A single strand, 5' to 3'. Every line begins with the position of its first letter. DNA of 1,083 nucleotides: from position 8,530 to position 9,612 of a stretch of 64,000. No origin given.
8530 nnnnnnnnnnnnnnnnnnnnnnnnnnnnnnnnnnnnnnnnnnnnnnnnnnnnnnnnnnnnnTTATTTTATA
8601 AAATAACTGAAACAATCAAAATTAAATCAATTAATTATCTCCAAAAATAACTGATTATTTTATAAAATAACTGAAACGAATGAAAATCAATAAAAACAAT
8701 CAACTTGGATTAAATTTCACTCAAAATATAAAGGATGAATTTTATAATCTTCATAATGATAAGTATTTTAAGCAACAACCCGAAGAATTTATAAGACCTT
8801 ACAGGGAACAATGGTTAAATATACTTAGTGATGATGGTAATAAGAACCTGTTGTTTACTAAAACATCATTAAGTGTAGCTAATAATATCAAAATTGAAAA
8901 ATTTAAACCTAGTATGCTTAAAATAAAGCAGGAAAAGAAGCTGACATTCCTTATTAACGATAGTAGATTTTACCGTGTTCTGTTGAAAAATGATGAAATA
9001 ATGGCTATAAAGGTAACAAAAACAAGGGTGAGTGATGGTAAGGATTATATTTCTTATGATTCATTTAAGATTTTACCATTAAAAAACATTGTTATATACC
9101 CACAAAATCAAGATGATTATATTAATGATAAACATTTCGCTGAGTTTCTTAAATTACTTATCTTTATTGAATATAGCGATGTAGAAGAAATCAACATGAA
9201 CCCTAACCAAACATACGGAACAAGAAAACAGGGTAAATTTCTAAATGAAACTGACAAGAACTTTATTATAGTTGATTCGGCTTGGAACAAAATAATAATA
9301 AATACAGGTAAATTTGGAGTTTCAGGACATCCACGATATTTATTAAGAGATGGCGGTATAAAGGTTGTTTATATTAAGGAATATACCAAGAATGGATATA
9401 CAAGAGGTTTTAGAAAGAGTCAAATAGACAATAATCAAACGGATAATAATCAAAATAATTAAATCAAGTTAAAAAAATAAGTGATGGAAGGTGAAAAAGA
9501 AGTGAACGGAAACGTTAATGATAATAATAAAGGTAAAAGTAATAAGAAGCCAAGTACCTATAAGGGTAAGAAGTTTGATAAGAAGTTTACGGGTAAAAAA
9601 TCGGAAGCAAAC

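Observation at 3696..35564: About 17 copies of a perfect 22-bp palindrome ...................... mark intergenic gaps of the early region and form a triple array next to the XRE regulator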

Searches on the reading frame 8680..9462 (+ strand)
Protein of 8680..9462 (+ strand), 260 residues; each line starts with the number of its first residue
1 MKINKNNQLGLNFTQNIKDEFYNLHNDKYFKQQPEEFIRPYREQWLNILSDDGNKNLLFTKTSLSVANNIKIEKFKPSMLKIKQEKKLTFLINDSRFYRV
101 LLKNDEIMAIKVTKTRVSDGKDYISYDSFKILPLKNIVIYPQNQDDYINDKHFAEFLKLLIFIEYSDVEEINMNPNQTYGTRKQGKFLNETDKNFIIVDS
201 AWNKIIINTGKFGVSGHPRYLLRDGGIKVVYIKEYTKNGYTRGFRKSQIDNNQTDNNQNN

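Call 18: find_encoding_contigs(protein=window:8680-9462:+, flank=10000, max_places=8)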
Protein window:8680-9462:+ (260 aa): 7 contigs read that carry it; 6 places shown.
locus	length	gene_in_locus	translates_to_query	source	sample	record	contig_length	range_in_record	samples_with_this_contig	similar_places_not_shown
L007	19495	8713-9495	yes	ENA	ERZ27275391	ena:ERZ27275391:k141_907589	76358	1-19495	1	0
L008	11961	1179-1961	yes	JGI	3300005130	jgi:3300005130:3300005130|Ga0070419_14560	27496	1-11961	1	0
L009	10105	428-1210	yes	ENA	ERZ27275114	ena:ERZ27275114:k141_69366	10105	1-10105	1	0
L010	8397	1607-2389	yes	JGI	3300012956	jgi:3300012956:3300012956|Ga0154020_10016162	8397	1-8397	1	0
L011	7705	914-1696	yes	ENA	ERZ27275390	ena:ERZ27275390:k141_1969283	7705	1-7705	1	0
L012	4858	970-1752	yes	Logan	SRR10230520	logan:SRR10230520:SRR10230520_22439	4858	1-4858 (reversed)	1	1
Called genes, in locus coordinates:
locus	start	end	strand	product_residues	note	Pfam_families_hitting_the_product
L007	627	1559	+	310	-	-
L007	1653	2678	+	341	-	-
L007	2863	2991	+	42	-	-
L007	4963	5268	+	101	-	-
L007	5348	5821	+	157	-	-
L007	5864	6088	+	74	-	-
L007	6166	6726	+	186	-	-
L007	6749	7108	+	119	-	PF24875:DUF7736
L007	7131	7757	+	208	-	-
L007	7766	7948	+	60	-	-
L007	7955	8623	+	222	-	-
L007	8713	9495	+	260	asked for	-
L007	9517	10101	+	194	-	-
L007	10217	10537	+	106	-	-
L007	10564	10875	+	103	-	-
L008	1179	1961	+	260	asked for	-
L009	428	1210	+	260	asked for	-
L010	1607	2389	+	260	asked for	-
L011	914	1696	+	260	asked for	-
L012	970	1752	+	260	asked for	-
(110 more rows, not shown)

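Call 42: find_homologous_proteins(query=window:8680-9462:+, max_evalue=0.00001)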
Query window:8680-9462:+ (260 aa): 24 proteins with E <= 0.00001 among 509 candidates.
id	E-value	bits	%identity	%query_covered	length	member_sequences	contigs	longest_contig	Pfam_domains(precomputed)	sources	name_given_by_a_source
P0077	5.8e-121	421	74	96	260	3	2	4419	-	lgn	-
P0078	6.5e-112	391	70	96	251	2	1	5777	-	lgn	-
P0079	3.2e-105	369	68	96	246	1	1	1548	-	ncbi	-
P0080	6.7e-105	368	66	98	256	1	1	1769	-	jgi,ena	-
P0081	1.1e-104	368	67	100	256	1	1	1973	-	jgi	jgi:hypothetical protein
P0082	5.3e-95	336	100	59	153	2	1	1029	-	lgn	-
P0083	3.5e-93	330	60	96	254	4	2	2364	-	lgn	-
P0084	4.7e-88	313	60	97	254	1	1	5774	-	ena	-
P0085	9.1e-88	312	58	93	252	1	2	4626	-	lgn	-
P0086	9.5e-87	309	56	96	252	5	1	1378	-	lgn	-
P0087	1.8e-86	308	57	95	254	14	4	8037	-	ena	-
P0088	5.9e-84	300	56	93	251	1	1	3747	-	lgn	-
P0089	1.4e-81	292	57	95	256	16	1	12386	-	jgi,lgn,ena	-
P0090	7.1e-81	290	57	93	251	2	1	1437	-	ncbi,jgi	jgi:hypothetical protein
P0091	1.0e-77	279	60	80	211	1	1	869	-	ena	-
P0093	6.2e-76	273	51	96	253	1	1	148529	-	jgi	jgi:hypothetical protein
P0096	8.1e-67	244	51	95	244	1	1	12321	-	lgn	-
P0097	3.6e-66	241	65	63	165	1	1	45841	-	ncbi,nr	ncbi:MAG: hypothetical protein IPJ01_11110 [Micavibrio sp.]|nr:hypothetical protein [Micavibrio sp.]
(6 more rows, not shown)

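Call 43: find_encoding_contigs(protein=P0097, flank=10000, max_places=1)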
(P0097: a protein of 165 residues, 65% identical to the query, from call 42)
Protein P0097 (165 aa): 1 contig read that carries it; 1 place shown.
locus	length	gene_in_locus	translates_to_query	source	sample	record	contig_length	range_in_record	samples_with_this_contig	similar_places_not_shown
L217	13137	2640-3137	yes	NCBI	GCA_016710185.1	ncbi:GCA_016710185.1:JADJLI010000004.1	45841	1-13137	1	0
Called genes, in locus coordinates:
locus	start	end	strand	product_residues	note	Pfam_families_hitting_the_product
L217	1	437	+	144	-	?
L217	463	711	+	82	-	PF24875:DUF7736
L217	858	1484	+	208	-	-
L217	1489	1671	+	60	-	-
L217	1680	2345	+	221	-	-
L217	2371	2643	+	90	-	-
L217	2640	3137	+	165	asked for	-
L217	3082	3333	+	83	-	-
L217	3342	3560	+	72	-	-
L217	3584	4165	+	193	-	-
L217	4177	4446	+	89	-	PF02617:ClpS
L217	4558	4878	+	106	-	-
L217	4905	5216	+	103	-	-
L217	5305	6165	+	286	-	PF07505:DUF5131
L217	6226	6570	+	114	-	-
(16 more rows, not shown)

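Call 44: find_encoding_contigs(protein=P0093, flank=10000, max_places=1)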
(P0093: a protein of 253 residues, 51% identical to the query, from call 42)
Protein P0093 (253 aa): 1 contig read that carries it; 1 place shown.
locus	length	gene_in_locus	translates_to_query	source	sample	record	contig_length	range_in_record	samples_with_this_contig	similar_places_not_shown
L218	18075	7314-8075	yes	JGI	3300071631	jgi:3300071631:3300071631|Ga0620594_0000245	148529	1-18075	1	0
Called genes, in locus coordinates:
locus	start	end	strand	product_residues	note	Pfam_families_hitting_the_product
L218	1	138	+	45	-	?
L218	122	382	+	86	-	-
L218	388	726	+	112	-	-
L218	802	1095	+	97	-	-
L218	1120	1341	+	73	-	-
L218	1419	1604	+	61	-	-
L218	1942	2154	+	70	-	-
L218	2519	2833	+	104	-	-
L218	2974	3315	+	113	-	-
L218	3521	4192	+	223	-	-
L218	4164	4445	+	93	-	-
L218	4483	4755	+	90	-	-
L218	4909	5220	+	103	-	-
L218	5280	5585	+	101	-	-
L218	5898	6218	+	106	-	-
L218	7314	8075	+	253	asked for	-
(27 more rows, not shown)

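Call 45: find_encoding_contigs(protein=P0089, flank=10000, max_places=1)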
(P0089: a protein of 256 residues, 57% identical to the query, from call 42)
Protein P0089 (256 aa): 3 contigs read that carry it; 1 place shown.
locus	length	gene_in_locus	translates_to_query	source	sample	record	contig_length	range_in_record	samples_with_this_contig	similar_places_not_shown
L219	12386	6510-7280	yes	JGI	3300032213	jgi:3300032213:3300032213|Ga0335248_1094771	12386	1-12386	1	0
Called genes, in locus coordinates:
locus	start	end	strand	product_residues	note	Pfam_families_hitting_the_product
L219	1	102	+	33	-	?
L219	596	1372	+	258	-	-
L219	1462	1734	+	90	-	-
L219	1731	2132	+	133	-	-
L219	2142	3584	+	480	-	PF03118:RNA_pol_A_CTD (weak)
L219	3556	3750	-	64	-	-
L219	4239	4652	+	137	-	-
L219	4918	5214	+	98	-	-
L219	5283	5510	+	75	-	-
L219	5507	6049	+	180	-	-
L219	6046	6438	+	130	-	-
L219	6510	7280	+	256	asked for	-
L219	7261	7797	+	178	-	-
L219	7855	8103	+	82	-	-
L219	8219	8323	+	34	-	-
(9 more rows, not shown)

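Call 60: find_encoding_contigs(protein=P0096, flank=10000, max_places=1)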
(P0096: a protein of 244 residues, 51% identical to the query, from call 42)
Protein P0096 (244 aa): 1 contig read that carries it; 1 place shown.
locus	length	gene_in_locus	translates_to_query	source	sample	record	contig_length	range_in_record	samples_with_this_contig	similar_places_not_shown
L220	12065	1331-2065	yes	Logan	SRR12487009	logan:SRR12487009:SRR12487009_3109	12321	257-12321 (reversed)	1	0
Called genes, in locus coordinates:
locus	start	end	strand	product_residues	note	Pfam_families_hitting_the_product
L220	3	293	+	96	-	?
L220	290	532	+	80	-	-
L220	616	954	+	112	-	-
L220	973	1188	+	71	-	-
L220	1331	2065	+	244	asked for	-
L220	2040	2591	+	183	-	-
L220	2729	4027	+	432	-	-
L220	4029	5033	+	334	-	-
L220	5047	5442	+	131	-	PF00436:SSB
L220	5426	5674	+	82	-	-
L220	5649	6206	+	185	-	-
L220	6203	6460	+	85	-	-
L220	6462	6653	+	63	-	-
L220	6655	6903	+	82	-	-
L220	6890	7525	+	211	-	-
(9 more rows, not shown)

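Call 61: find_encoding_contigs(protein=P0087, flank=10000, max_places=1)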
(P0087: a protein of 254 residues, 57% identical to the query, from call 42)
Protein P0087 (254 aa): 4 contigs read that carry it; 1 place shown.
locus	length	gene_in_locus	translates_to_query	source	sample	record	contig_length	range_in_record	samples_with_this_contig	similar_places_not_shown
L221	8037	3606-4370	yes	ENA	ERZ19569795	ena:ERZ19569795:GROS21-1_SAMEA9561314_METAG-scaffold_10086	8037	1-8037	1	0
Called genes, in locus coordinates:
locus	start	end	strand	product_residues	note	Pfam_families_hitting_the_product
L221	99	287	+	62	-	-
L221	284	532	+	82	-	-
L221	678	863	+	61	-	-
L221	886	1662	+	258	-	PF02086:MethyltransfD12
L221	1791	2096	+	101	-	-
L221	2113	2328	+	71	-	-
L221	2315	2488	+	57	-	-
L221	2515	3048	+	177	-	-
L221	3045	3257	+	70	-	-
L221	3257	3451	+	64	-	-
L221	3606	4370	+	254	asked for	-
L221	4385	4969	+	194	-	-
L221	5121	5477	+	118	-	-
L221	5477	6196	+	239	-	PF02086:MethyltransfD12 (faint), PF01555:N6_N4_Mtase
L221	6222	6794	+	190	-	-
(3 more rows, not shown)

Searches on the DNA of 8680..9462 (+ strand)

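Call 80: search_rna_families(sources=[L219, L023, L218], threshold=gathering)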
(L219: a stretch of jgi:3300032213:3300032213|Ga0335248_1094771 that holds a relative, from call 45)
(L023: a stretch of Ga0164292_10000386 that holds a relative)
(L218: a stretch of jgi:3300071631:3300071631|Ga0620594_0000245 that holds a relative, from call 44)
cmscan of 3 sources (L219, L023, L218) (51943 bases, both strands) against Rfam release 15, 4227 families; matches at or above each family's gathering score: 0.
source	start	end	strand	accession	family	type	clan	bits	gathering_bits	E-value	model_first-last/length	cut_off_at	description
